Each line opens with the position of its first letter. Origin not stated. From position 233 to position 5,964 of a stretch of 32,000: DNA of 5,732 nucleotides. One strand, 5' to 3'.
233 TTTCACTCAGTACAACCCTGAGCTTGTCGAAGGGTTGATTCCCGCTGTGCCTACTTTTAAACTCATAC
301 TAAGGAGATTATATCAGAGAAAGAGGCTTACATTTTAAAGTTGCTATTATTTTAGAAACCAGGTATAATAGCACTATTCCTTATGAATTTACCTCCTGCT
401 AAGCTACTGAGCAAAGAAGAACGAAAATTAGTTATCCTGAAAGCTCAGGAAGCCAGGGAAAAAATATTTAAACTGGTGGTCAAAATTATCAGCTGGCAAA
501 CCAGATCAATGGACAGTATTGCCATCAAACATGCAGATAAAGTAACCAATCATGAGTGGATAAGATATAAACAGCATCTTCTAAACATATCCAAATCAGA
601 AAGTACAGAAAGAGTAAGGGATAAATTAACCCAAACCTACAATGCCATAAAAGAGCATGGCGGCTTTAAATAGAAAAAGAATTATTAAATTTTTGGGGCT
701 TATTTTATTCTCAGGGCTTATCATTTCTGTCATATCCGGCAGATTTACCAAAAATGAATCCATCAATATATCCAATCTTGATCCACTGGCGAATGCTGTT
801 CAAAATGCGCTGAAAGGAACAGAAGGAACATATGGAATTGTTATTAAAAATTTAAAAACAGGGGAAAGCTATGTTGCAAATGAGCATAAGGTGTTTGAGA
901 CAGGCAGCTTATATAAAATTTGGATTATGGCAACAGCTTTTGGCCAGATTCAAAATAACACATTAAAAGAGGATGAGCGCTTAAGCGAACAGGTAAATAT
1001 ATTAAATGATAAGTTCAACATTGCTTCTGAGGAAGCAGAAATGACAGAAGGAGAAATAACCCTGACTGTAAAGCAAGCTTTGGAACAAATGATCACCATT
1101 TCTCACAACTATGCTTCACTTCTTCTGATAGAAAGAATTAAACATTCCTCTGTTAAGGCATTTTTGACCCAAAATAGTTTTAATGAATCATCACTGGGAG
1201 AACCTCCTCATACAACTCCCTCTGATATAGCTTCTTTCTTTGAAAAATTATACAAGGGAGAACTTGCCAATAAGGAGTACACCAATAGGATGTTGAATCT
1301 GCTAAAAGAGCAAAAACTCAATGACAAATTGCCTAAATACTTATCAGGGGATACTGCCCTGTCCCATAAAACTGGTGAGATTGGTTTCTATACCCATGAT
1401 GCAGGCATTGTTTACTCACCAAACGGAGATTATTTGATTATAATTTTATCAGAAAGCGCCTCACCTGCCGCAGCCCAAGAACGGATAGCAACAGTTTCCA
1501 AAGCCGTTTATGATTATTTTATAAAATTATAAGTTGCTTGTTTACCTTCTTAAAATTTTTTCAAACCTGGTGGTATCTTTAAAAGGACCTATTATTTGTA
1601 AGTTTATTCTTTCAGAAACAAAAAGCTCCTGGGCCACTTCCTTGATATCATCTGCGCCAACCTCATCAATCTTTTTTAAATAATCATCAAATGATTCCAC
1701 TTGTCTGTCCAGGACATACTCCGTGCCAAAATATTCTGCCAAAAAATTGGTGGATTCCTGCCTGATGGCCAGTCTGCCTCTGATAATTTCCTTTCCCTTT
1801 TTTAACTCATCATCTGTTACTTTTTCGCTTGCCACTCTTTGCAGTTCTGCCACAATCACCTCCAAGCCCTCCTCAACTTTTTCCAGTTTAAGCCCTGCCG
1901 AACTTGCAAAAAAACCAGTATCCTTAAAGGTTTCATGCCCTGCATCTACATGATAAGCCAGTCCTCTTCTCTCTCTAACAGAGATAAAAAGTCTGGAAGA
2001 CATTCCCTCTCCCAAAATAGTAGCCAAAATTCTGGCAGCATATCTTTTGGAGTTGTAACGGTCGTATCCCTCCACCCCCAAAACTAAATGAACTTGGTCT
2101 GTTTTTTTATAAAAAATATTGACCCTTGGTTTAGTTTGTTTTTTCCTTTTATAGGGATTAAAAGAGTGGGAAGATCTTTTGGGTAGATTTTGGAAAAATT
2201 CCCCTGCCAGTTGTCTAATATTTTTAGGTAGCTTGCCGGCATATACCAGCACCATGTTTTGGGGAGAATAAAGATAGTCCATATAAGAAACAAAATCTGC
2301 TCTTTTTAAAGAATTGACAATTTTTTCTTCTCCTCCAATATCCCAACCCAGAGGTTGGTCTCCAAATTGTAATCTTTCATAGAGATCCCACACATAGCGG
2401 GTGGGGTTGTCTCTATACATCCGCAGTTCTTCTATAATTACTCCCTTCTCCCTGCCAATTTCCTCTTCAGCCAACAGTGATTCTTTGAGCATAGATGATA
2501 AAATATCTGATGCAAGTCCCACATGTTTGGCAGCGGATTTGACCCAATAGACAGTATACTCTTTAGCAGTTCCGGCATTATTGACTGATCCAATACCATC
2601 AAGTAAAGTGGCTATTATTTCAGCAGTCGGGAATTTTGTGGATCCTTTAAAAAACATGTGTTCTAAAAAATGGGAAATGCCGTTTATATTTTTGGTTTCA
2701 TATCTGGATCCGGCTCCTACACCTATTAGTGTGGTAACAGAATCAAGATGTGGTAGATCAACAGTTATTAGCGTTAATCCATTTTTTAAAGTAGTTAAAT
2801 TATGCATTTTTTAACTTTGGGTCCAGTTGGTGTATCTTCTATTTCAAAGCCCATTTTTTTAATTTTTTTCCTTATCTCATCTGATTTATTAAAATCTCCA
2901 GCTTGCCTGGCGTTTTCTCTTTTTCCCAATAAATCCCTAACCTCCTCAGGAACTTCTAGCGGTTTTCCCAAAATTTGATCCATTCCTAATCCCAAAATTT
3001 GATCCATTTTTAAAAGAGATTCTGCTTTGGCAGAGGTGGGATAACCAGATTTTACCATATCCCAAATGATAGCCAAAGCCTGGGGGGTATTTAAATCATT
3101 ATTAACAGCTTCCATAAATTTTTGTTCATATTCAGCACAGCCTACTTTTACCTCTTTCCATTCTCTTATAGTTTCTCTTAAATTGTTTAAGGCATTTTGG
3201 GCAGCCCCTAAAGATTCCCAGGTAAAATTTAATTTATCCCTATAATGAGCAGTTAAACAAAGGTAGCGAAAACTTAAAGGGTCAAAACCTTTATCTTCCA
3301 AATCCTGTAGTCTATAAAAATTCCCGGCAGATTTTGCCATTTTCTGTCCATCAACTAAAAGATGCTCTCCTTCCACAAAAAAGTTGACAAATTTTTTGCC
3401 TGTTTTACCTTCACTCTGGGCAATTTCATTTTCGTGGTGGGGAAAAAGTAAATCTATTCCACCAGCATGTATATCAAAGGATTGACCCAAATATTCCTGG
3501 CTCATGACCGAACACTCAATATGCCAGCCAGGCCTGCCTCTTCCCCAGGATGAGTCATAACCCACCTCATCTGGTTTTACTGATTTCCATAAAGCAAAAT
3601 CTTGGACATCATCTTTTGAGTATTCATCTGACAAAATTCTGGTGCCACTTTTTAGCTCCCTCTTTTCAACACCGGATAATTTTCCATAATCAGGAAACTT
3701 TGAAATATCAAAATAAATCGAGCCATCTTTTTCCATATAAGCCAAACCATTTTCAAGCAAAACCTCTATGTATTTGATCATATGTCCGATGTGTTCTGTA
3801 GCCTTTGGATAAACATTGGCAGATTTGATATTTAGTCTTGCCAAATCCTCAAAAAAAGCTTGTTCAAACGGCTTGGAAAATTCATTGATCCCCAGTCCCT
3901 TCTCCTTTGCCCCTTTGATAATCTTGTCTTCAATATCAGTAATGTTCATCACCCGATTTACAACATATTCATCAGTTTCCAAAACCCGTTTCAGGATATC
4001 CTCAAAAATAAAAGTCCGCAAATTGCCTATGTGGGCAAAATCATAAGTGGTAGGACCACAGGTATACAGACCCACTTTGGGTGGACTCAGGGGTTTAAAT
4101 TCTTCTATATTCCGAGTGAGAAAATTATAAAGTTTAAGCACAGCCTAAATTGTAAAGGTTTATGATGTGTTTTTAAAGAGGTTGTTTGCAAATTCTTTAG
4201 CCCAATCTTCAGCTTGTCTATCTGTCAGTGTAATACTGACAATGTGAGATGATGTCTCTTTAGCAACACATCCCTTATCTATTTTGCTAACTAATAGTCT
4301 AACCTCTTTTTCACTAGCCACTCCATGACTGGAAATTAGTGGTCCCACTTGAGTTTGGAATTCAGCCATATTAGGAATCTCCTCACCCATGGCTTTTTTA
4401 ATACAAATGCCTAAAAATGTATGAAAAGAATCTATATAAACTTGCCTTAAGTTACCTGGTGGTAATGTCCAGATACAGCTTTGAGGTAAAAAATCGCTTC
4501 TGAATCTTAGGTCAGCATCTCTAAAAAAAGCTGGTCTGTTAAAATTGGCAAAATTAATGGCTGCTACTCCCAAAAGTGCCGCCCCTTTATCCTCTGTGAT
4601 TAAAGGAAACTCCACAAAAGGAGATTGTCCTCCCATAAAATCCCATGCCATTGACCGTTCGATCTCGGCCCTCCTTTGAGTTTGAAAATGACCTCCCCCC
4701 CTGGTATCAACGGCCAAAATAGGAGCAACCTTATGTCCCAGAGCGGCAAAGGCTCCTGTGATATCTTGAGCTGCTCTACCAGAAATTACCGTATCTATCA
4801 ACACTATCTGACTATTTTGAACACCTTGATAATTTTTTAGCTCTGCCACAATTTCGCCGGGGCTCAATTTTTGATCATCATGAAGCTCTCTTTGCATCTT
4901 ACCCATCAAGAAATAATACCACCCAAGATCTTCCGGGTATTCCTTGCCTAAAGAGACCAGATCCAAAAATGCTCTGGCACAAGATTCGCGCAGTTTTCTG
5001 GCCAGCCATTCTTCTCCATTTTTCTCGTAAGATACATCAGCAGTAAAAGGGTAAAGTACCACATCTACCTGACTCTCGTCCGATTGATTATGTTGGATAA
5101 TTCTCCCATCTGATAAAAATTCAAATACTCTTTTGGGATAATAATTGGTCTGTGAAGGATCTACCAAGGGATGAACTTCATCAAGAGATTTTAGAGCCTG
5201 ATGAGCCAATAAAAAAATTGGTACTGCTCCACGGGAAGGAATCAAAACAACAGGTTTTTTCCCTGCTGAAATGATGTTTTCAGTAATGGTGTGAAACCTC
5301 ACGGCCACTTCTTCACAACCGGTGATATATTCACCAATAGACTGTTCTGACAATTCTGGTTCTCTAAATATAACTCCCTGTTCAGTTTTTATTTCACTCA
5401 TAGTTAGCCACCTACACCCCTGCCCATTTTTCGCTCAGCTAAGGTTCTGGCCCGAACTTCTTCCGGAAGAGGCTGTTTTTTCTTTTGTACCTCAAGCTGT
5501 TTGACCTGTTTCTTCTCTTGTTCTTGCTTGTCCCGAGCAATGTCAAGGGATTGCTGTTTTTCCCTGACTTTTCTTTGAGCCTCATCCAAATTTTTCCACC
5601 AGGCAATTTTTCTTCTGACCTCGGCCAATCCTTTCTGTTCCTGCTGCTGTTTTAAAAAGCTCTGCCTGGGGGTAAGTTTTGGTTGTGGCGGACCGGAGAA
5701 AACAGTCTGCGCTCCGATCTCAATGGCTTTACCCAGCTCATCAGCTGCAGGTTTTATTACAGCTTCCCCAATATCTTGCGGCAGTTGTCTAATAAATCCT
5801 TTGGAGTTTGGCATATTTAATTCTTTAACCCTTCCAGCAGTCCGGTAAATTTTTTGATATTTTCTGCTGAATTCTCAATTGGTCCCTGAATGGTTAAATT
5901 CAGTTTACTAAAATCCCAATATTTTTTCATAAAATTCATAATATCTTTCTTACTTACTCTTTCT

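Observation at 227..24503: Dense network of at least two short GC-rich palindromic repeat families (nine or more loci in 32 kb)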

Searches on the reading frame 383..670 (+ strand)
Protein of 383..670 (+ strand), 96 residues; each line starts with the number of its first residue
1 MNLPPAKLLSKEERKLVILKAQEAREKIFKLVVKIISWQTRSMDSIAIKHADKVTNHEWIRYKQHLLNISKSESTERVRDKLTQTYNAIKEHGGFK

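Call 16: search_protein_families(library=pfam, proteins=[window:383-670:+])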
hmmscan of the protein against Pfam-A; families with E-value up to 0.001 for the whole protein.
window:383-670:+ (96 aa): 0 families

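Call 69: search_protein_families(library=pfam, proteins=[window:383-670:+], max_evalue=1)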
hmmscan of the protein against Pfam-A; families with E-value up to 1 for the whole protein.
window:383-670:+ (96 aa): 0 families

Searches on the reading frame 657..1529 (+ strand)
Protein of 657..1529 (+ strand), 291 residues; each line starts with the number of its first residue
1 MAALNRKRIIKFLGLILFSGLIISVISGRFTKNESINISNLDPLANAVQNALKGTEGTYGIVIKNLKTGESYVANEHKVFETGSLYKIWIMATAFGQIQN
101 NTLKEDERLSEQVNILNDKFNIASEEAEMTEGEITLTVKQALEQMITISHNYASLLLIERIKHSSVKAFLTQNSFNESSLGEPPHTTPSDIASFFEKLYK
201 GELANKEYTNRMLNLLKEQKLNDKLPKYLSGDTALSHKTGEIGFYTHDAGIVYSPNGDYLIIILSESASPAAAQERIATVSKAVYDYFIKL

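Call 16: search_protein_families(library=pfam, proteins=[window:657-1529:+])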
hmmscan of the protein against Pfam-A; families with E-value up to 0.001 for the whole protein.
window:657-1529:+ (291 aa): 1 family
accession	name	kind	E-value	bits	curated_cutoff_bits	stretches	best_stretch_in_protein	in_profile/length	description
PF13354.11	Beta-lactamase2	-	7e-41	140.3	22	1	60-264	1-213/214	Beta-lactamase enzyme family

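Call 57: find_encoding_contigs(protein=window:657-1529:+, flank=10000, max_places=1)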
Protein window:657-1529:+ (291 aa): 2 contigs read that carry it; 1 place shown.
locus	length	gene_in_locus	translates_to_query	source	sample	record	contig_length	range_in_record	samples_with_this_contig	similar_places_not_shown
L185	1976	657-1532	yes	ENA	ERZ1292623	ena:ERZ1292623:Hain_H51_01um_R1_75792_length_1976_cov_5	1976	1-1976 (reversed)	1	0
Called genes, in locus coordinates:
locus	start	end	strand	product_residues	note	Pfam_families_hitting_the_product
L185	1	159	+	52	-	?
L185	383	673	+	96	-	-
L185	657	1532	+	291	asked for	PF13354:Beta-lactamase2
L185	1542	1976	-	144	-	?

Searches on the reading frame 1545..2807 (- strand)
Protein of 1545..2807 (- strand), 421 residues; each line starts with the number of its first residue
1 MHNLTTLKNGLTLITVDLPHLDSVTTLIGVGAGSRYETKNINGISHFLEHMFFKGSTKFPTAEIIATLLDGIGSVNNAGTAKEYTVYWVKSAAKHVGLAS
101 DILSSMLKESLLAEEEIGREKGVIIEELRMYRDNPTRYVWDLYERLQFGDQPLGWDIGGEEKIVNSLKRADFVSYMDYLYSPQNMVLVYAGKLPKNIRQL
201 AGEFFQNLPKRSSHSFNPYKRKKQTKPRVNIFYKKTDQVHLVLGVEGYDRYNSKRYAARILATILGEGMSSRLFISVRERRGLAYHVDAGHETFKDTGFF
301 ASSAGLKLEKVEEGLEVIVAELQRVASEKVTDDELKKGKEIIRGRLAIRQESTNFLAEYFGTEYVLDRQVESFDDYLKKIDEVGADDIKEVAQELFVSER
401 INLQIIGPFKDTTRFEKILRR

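Call 16: search_protein_families(library=pfam, proteins=[window:1545-2807:-])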
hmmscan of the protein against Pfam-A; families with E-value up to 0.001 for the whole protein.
window:1545-2807:- (421 aa): 2 families
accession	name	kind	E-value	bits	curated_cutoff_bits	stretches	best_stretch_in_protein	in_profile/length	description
PF05193.26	Peptidase_M16_C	-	1.8e-34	119.6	23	1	167-340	2-179/181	Peptidase M16 inactive domain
PF00675.25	Peptidase_M16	-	3.9e-29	101.9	22.3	1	19-154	8-142/149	Insulinase (Peptidase family M16)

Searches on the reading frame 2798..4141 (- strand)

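Call 16: search_protein_families(library=pfam, proteins=[window:2798-4141:-])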
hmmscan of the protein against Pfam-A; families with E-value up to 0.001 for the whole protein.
window:2798-4141:- (448 aa): 4 families
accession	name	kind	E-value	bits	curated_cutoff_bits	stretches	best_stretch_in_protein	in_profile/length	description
PF01406.26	tRNA-synt_1e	-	6.4e-108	361.1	27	1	15-315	2-300/301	tRNA synthetases class I (C) catalytic domain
PF09334.17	tRNA-synt_1g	-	2.2e-09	37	20.1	0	255-317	315-377/391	tRNA synthetases class I (M)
PF09190.17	DALR_2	-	7.1e-07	30.1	22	1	341-364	1-24/57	DALR domain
PF23493.1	CysS_C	-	7.5e-05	23.2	23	1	396-438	3-45/51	Cysteinyl-tRNA ligase anticodon binding domain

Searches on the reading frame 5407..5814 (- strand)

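Call 16: search_protein_families(library=pfam, proteins=[window:5407-5814:-])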
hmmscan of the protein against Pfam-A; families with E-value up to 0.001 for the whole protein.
window:5407-5814:- (136 aa): 0 families

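Call 69: search_protein_families(library=pfam, proteins=[window:5407-5814:-], max_evalue=1)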
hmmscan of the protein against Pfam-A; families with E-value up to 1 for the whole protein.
window:5407-5814:- (136 aa): 6 families
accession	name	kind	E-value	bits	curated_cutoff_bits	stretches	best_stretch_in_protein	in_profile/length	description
PF08145.17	BOP1NT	-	0.014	15.7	29.6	1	19-119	68-167/259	BOP1NT (NUC169) domain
PF16500.10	Cyclin_N2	-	0.1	13.8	24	1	55-120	17-76/114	Cyclin-A N-terminal APC/C binding region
PF20945.2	RMP1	-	0.23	12.5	27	1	68-111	14-56/95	Ribonuclease MRP protein subunit RMP1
PF05262.16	Borrelia_P83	-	0.26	10.1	33.6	1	64-122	210-268/489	Borrelia P83/100 protein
PF13532.12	2OG-FeII_Oxy_2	-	0.55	10.9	31.2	1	51-121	6-78/194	2OG-Fe(II) oxygenase superfamily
PF14978.11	MRP-63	-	0.77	10.7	27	1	50-84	38-72/92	Mitochondrial ribosome protein 63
